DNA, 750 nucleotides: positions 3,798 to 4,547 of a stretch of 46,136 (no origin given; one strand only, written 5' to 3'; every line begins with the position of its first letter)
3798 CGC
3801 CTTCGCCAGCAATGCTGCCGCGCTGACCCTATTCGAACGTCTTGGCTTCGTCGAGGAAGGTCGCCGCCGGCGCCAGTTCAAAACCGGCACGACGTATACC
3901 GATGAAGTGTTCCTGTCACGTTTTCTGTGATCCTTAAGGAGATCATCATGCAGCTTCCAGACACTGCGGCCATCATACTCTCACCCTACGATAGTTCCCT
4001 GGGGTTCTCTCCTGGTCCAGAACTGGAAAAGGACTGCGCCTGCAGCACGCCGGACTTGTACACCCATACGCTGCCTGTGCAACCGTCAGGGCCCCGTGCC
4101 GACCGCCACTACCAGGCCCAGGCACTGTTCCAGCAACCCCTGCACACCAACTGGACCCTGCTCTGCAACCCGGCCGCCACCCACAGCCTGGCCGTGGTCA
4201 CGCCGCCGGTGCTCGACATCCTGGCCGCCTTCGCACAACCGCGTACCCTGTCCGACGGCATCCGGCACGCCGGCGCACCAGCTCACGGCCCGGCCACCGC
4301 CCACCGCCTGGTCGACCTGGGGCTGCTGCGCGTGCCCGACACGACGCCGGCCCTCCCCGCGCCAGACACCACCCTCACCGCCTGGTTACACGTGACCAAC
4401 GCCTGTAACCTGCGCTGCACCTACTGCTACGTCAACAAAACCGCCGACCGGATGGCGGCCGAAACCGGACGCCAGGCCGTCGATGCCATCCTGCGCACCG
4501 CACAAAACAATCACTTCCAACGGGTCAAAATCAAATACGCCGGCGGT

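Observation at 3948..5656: rSAM/SPASM enzyme with 150-aa N-terminal extension but no detectable precursor peptide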

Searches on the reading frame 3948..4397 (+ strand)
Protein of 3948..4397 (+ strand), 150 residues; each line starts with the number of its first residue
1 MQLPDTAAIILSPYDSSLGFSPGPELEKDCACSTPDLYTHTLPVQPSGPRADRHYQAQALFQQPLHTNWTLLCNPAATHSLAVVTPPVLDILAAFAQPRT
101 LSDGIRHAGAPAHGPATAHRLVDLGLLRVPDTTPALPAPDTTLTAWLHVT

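Call 53: search_protein_families(library=pfam, proteins=[window:3948-4397:+], max_evalue=10)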
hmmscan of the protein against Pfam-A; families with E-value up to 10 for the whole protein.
window:3948-4397:+ (150 aa): 0 families

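Call 67: predict_structure(alignment_id=A4)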
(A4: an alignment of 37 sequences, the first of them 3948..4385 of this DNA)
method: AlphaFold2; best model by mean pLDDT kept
length: 146 residues; sequences in the alignment: 37
mean_pLDDT: 82.0   pTM: 0.73
mean pLDDT of the five models: 82.0, 81.5, 80.0, 79.8, 78.5
residues with pLDDT >= 90: 80; 70-90: 23; 50-70: 39; < 50: 4
segments of 3 or more residues with pLDDT < 50: none
pLDDT, mean of each block of 10 residues (from residue 1): 74 81 54 56 66 95 94 91 96 98 97 94 94 73 58
secondary structure, 60 per line:
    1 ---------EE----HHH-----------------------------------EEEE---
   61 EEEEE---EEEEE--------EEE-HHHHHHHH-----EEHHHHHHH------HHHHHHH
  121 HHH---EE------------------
elements in order: E54-57 E61-65 E69-73 E82-84 H86-93 H101-107 H114-123

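Call 71: fold_search(model_id=the predicted structure, library=pdb)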
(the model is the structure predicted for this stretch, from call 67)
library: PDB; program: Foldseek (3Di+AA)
matches with E <= 10: 122; with E <= 0.001: 0
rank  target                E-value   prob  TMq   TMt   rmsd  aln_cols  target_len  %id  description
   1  8vpo                  1.0e-02  1.00  0.48  0.17   2.1        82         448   12  X-Ray Crystal Structure of TigE from Paramaledivibacter caminithermalis (released 2024-02-07)
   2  3h5r_A                8.1e-02  0.99  0.42  0.19   2.6        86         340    9  Crystal structure of E. coli MccB + Succinimide (released 2009-06-16)
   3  3h9j_A                9.8e-02  0.97  0.42  0.20   6.8       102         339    9  Crystal structure of E. coli MccB + AMPCPP + SeMeT MccA (released 2009-06-16)
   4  6om4_A                1.1e-01  0.98  0.41  0.19   2.8        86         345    9  The structure of Microcin C7 biosynthetic enzyme MccB in complex with N-formylated MccA (released 2019-05-22)
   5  3h5r_D                1.2e-01  0.98  0.40  0.19   2.7        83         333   10  Crystal structure of E. coli MccB + Succinimide (released 2009-06-16)
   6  3h9q_D                1.2e-01  0.97  0.40  0.19   2.9        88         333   10  Crystal structure of E. coli MccB + SeMet MccA (released 2009-06-16)
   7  3h5n_D                1.4e-01  0.97  0.39  0.18   2.7        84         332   10  Crystal structure of E. coli MccB + ATP (released 2009-06-16)
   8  3h9j_D                1.4e-01  0.97  0.39  0.18   2.8        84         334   10  Crystal structure of E. coli MccB + AMPCPP + SeMeT MccA (released 2009-06-16)
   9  6om4_B                1.6e-01  0.97  0.39  0.18   2.7        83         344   10  The structure of Microcin C7 biosynthetic enzyme MccB in complex with N-formylated MccA (released 2019-05-22)
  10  8hi7_A                1.6e-01  0.89  0.40  0.24   6.4       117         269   15  Crystal structure of a holoenzyme TglHI with two Fe irons for Pseudomonas syringae Peptidyl (S) 2-mercaptoglycine bios (released 2023-08-23)
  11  3h9j_B                1.9e-01  0.96  0.39  0.18   2.7        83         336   10  Crystal structure of E. coli MccB + AMPCPP + SeMeT MccA (released 2009-06-16)
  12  3h9g_C                2.3e-01  0.96  0.41  0.19   2.7        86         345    9  Crystal structure of E. coli MccB + MccA-N7isoASN (released 2009-06-16)
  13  3h5r_B                2.3e-01  0.95  0.39  0.18   2.7        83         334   10  Crystal structure of E. coli MccB + Succinimide (released 2009-06-16)
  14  3h5a_A                2.3e-01  0.94  0.40  0.18   3.4        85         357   10  Crystal structure of E. coli MccB (released 2009-06-16)
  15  3h5a_C                2.4e-01  0.96  0.41  0.18   2.7        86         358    9  Crystal structure of E. coli MccB (released 2009-06-16)
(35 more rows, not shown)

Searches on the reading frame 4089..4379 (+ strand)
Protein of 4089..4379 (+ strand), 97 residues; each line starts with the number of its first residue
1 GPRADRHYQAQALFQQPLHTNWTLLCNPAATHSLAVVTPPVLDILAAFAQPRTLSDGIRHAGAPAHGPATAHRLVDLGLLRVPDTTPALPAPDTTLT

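Call 58: search_solved_structures(query=A3, max_evalue=10, show_alignments=3)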
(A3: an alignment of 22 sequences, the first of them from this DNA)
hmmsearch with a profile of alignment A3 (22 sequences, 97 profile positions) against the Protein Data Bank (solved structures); distinct sequences matched with E-value up to 10: 1.
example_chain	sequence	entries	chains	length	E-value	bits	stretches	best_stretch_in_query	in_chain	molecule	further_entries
5dgg_A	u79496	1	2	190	0.075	16.2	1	24-65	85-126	Uncharacterized protein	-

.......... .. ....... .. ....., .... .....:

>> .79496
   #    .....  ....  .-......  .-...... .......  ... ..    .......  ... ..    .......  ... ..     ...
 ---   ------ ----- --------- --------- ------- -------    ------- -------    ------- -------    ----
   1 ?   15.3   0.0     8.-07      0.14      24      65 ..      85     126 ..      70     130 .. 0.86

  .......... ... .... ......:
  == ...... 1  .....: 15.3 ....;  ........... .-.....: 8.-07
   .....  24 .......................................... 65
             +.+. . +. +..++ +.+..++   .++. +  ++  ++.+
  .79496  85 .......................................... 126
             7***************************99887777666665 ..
